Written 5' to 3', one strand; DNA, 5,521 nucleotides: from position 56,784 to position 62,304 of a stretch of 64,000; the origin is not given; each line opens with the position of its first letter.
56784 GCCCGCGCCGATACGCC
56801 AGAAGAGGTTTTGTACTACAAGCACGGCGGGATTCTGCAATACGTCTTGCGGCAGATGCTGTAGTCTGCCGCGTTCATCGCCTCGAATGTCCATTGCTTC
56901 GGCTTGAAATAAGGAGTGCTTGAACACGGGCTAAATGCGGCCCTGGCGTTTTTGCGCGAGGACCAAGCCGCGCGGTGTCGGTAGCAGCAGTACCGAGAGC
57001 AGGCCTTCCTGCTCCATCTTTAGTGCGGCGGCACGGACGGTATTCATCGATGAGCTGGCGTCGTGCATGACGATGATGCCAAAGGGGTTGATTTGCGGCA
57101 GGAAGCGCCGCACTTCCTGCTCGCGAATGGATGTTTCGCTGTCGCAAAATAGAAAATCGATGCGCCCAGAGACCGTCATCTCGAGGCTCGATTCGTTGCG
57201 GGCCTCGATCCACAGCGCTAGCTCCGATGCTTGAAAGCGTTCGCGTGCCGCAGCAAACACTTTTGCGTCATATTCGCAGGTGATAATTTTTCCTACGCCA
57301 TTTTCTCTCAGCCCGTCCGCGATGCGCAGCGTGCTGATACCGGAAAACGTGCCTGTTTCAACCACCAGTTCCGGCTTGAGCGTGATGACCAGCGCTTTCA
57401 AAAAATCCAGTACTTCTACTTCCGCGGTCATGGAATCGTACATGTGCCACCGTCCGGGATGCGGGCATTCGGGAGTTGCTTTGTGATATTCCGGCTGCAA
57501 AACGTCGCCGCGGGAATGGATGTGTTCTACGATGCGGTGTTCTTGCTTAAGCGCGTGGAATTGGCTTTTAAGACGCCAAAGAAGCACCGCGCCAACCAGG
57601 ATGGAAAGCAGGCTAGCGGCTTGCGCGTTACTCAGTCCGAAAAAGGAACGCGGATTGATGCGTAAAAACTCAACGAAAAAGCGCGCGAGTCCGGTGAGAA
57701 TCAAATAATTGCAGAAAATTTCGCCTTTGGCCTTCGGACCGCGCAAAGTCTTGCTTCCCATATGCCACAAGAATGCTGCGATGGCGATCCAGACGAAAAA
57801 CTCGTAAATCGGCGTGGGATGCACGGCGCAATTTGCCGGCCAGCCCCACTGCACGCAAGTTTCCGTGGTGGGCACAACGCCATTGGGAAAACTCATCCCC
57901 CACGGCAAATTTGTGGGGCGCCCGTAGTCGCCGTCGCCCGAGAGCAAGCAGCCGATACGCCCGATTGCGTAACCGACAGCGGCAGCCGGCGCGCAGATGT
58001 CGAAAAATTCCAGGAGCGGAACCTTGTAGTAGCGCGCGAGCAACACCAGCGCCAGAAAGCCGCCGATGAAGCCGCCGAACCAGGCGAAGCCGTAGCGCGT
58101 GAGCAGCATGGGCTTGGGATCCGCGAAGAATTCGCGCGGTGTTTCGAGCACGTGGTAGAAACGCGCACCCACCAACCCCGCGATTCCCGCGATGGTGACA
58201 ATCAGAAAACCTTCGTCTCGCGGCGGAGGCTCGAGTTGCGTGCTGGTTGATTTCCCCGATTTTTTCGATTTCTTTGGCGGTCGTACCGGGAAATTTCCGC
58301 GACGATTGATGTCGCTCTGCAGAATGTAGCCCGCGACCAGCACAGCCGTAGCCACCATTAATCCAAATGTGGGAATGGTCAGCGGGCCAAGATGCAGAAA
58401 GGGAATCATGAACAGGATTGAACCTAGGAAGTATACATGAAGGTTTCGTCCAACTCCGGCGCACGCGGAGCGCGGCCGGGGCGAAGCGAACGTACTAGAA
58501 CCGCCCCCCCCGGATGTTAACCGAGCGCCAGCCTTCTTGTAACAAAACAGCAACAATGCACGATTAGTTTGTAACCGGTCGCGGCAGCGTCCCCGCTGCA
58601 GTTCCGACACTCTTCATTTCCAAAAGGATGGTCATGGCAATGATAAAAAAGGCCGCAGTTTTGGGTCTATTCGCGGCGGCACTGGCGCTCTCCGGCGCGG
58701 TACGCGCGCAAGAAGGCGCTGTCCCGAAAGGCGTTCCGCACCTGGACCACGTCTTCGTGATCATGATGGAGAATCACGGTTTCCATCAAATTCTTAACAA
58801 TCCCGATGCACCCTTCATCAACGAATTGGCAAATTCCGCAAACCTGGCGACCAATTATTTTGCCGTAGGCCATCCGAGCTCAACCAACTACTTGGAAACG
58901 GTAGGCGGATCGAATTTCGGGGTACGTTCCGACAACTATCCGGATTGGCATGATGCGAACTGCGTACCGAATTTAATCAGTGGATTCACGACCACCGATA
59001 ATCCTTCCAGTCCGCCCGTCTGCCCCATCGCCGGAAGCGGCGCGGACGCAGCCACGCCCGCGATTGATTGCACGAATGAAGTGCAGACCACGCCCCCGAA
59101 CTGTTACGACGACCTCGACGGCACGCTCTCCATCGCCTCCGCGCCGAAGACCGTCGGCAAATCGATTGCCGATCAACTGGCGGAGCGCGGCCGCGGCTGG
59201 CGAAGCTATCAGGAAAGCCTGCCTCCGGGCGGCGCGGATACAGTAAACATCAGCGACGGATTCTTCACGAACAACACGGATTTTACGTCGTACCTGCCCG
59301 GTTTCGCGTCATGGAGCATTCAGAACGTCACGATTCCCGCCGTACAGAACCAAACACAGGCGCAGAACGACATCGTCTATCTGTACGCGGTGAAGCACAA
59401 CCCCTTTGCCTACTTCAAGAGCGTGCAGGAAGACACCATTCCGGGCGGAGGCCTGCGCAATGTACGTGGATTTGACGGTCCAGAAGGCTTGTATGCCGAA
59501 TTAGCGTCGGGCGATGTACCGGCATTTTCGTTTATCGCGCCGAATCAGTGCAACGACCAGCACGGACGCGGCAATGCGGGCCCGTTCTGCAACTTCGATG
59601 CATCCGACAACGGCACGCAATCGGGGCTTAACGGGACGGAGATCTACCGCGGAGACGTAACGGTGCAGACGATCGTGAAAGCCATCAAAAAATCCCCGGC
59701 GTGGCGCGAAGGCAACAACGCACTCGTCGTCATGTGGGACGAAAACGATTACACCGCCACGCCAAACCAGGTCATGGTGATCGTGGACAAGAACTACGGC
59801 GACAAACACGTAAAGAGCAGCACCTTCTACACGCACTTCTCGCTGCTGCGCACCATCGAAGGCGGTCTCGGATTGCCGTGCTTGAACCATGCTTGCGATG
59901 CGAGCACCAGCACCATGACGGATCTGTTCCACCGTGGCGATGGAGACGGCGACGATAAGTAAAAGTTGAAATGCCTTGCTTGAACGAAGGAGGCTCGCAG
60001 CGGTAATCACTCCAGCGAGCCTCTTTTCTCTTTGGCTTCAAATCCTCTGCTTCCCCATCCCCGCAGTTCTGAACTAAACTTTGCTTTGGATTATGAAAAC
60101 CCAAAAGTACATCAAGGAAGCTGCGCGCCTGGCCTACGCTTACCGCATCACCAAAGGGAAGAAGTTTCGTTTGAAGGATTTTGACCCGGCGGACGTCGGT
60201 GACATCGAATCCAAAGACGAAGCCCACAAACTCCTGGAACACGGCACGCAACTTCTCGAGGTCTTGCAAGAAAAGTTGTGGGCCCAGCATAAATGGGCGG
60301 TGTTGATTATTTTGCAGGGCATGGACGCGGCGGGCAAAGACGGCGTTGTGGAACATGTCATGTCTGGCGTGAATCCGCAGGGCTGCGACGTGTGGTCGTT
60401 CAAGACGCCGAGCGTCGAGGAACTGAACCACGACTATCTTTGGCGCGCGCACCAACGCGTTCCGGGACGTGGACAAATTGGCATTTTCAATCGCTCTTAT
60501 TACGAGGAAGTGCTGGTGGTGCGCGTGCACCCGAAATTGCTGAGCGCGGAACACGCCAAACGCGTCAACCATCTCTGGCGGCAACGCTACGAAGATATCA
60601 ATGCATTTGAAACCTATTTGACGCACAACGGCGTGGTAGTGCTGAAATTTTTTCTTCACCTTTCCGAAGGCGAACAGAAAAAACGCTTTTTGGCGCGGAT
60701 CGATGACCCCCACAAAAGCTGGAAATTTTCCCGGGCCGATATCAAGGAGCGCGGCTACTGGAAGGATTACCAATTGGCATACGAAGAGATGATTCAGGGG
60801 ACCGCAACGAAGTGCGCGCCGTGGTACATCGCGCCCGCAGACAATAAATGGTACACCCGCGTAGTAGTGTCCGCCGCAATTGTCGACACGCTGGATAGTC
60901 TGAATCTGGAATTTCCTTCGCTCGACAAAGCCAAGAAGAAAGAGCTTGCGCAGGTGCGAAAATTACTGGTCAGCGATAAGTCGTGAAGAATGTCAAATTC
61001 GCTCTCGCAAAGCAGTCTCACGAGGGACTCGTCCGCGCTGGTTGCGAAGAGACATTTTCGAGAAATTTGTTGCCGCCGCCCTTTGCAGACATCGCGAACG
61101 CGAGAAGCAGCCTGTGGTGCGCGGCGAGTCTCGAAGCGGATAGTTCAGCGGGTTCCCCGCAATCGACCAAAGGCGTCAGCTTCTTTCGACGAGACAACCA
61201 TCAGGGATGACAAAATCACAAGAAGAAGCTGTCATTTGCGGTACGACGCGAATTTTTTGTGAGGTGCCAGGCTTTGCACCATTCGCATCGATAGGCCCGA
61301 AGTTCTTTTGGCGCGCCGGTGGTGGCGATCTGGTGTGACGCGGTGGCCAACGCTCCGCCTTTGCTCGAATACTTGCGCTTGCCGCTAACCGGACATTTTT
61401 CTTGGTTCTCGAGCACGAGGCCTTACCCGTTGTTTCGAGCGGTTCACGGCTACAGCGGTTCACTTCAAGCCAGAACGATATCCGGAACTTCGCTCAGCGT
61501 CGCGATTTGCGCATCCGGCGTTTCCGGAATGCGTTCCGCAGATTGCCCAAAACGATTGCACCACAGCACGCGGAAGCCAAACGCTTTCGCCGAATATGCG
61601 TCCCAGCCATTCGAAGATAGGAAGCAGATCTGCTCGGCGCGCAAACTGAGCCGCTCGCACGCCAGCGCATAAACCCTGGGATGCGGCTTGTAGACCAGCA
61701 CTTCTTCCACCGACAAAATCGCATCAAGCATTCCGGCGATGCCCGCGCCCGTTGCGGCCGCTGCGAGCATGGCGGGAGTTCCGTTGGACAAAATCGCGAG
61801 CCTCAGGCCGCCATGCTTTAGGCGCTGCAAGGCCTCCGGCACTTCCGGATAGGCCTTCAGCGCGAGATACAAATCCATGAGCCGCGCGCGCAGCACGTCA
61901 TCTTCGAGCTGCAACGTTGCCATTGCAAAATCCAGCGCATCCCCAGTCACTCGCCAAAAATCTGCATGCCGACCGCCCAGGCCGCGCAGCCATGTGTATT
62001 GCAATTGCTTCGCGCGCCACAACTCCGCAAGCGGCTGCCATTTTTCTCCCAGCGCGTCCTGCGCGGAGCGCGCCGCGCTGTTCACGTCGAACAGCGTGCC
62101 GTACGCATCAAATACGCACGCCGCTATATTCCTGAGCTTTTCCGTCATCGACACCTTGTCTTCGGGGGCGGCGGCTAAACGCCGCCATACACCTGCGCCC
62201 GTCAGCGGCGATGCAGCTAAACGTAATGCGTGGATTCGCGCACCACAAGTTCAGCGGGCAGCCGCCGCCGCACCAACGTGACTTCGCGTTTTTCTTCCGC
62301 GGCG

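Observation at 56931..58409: Lgt fused in frame to a SAM-dependent O-methyltransferase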

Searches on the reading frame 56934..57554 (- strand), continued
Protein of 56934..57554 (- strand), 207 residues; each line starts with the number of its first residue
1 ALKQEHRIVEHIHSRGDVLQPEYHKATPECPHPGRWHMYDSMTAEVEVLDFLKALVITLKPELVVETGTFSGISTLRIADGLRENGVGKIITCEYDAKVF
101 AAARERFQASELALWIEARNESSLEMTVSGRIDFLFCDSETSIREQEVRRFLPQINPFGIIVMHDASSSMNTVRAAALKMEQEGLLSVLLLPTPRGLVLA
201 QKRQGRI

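Call 100: search_protein_families(library=pfam, proteins=[L075:8570-9823:-, L075:10634-11836:+, L075:7653-8423:-, L075:12464-13495:+, L079:9294-11168:-, L094:7200-8456:+, L094:5561-6943:+, L096:5373-9902:+], max_evalue=0.001)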
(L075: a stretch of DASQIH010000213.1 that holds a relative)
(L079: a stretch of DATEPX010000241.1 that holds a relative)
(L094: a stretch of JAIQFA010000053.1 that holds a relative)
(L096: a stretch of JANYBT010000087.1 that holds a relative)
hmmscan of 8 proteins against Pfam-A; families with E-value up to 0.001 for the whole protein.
L075:8570-9823:- (417 aa): 2 families
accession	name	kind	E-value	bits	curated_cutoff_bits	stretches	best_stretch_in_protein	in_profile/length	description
PF07690.21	MFS_1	-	2.2e-30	106.2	33.4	2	14-364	2-340/347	Major Facilitator Superfamily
PF05977.19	MFS_3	-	5.2e-20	71.8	27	1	5-392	7-381/524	Transmembrane secretion effector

L075:10634-11836:+ (400 aa): 8 families
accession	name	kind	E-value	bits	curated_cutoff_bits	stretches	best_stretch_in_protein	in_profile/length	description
PF07719.23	TPR_2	-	2.4e-11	43.3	27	1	348-377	1-30/34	Tetratricopeptide repeat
PF13424.12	TPR_12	-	6e-10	39.6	30.1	1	311-377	5-74/77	Tetratricopeptide repeat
PF13428.12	TPR_14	-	6.3e-09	36.1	23.5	0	94-129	5-40/44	Tetratricopeptide repeat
PF00515.34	TPR_1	-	2.7e-07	30.5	27.8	0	348-377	1-30/34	Tetratricopeptide repeat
PF12569.14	NatA_aux_su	-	5.3e-05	22.8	33.3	1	80-142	182-244/515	N-terminal acetyltransferase A, auxiliary subunit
PF14559.12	TPR_19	-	8.1e-05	23.3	25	0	319-376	1-53/68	Tetratricopeptide repeat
PF13181.12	TPR_8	-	0.0001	22.6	25.7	0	350-378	3-31/34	Tetratricopeptide repeat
PF13174.12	TPR_6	-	0.00087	20.2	26.3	0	350-376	2-28/33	Tetratricopeptide repeat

L075:7653-8423:- (256 aa): 3 families
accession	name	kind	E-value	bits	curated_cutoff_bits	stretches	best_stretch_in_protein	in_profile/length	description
PF13561.12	adh_short_C2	-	5.8e-94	314.5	27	1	14-252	1-236/236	Enoyl-(Acyl carrier protein) reductase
PF00106.31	adh_short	-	9.1e-25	87.7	26.6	1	10-197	3-187/195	short chain dehydrogenase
PF23441.1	SDR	-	4.1e-06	26.8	27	1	62-228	62-228/258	SDR-like rossmann domain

L075:12464-13495:+ (343 aa): 5 families
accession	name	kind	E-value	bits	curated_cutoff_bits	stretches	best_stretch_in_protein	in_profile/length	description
PF01370.27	Epimerase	-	6.9e-15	55.5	20.9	2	165-242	159-240/240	NAD dependent epimerase/dehydratase family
PF01073.25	3Beta_HSD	-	2.3e-06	27.3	22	0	166-231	169-231/280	3-beta hydroxysteroid dehydrogenase/isomerase family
PF04321.23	RmlD_sub_bind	-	6.8e-05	22.5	27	0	1-50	1-50/287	RmlD substrate binding domain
PF16363.11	GDP_Man_Dehyd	-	0.00016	21.7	27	0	4-49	1-45/332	GDP-mannose 4,6 dehydratase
PF13460.12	NAD_binding_10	-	0.00034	21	27.2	1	7-103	1-103/184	NAD(P)H-binding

L079:9294-11168:- (624 aa): 7 families
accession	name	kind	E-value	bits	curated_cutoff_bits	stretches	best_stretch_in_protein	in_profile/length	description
PF02518.31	HATPase_c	-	1.1e-22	81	26.4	1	504-608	2-110/111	Histidine kinase-, DNA gyrase B-, and HSP90-like ATPase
PF00512.31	HisKA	-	7.4e-12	45.6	26.9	1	396-459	3-64/66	His Kinase A (phospho-acceptor) domain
PF00989.32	PAS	-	1.1e-06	29.1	22.6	1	273-367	3-82/113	PAS fold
PF08448.16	PAS_4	-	6e-06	26.9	23.1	1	279-378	3-107/110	PAS fold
PF13426.13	PAS_9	-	2.7e-05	24.8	27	1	282-373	2-81/103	PAS domain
PF10090.15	HPTransfase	-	0.00052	20.2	22.9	0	511-549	35-73/123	Histidine phosphotransferase C-terminal domain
PF13581.12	HATPase_c_2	-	0.00097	19.6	27.4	0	511-604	39-126/127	Histidine kinase-like ATPase domain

L094:7200-8456:+ (418 aa): 5 families
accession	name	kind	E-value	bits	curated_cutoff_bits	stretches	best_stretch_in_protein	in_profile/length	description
PF00483.29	NTP_transferase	-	2.7e-65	220.8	21.2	1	8-272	2-242/245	Nucleotidyl transferase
PF24894.1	Hexapep_GlmU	-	1.8e-42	144.1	23.3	1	296-399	1-104/104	GlmU-like, C-terminal hexapeptide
PF25247.1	LbH_GLGC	-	6.8e-11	42.7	27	1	352-405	73-130/135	GLGC left-handed parallel beta-helix domain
PF25084.1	LbH_EIF2B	-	1.1e-08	35.5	54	1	315-379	23-88/105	EIF2B subunit epsilon LbH domain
PF12804.13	NTP_transf_3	-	0.00052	20.7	27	0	8-152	1-122/160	MobA-like NTP transferase domain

L094:5561-6943:+ (460 aa): 4 families
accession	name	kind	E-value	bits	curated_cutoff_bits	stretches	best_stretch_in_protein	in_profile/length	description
PF03721.20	UDPG_MGDP_dh_N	-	1e-42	146.3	27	1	32-217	2-181/187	UDP-glucose/GDP-mannose dehydrogenase family, NAD binding domain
PF00984.24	UDPG_MGDP_dh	-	9.4e-31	106.2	25.4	1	238-327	2-92/94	UDP-glucose/GDP-mannose dehydrogenase family, central domain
PF03720.21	UDPG_MGDP_dh_C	-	2.8e-24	85.9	30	1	355-449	1-101/103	UDP-glucose/GDP-mannose dehydrogenase family, UDP binding domain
PF03446.21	NAD_binding_2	-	4.9e-10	40.1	21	1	32-157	1-103/161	NAD binding domain of 6-phosphogluconate dehydrogenase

L096:5373-9902:+ (1509 aa): 8 families
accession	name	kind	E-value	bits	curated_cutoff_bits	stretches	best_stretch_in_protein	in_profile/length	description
PF08494.16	DEAD_assoc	-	1.5e-45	155.9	23.5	1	707-909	1-191/191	DEAD/H associated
PF19306.5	WH_Lhr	-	1e-32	113.2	27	1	481-625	23-165/168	Large helicase-related protein, winged helix domain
PF00270.35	DEAD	-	2.1e-32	112.6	26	1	59-246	1-165/167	DEAD/DEAH box helicase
PF23234.1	WH4_Lhr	-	9.6e-28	96.1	27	1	1375-1457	3-85/87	Large helicase-related protein, winged-helix domain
PF00271.37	Helicase_C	-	4.5e-19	69.2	23.5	1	296-400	4-108/110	Helicase conserved C-terminal domain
PF23235.1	WH3_Lhr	-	4.5e-13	49.8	27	1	1153-1226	1-73/95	Large helicase-related protein, winged-helix domain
PF04851.21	ResIII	-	1.5e-08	35.2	22.5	1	74-242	25-162/164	Type III restriction enzyme, res subunit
PF22590.2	Cas3-like_C_2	-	0.00014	22.6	27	1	305-398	2-101/106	CRISPR-associated nuclease/helicase Cas3, C-terminal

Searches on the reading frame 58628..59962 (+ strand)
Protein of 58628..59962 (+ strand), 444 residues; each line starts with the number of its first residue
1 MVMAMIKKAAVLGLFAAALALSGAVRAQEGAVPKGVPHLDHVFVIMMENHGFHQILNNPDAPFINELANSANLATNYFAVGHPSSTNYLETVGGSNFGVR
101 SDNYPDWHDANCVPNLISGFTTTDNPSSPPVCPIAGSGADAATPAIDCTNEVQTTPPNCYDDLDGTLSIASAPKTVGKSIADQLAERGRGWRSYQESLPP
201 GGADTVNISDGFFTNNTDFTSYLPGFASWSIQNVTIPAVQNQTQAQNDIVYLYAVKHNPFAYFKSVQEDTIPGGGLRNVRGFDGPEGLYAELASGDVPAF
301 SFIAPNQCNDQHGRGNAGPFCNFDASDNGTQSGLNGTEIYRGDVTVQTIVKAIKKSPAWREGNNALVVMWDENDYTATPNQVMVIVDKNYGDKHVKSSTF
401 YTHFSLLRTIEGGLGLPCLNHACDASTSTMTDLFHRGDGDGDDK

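Call 19: search_protein_families(library=pfam, proteins=[window:58628-59962:+], max_evalue=0.001)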
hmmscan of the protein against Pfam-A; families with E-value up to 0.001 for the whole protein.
window:58628-59962:+ (444 aa): 1 family
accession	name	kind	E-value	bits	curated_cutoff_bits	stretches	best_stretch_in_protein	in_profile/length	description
PF04185.19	Phosphoesterase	-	6.6e-16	58.8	23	1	57-411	103-350/356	Phosphoesterase family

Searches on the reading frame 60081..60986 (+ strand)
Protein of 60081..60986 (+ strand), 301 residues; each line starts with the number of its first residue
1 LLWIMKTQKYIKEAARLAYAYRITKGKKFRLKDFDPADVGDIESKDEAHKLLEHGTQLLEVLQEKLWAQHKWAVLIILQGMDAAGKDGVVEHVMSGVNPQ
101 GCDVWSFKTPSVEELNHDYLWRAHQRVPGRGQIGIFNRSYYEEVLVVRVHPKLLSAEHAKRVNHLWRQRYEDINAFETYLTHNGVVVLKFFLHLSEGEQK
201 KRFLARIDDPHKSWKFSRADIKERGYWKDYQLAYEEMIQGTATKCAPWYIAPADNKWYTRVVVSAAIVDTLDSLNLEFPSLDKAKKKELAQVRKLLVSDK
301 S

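Call 19: search_protein_families(library=pfam, proteins=[window:60081-60986:+], max_evalue=0.001)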
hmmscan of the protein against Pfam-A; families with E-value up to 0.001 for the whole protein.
window:60081-60986:+ (301 aa): 1 family
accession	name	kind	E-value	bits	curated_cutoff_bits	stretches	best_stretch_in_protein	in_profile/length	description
PF03976.20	PPK2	-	1.6e-67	227.9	22.3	1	45-275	4-225/229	Polyphosphate kinase 2 (PPK2)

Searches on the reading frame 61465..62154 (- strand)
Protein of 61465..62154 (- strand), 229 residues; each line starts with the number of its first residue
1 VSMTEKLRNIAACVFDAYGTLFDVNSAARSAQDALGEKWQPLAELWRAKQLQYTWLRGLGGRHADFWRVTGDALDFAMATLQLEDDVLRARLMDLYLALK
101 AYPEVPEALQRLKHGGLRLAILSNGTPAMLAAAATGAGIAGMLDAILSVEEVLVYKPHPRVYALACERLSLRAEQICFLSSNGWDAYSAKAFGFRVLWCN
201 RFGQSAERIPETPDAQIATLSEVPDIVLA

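Call 19: search_protein_families(library=pfam, proteins=[window:61465-62154:-], max_evalue=0.001)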
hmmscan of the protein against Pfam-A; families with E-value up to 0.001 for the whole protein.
window:61465-62154:- (229 aa): 4 families
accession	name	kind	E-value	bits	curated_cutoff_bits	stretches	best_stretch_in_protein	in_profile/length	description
PF00702.32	Hydrolase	-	9.4e-24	85.3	26.4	1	10-193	1-191/191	haloacid dehalogenase-like hydrolase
PF13419.12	HAD_2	-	5.9e-14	53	23.8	1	98-198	77-177/178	Haloacid dehalogenase-like hydrolase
PF12710.13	HAD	-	2.6e-06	28.4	27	1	14-141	2-130/189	haloacid dehalogenase-like hydrolase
PF13344.12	Hydrolase_6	-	3.2e-05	24.3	27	0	96-140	10-57/101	Haloacid dehalogenase-like hydrolase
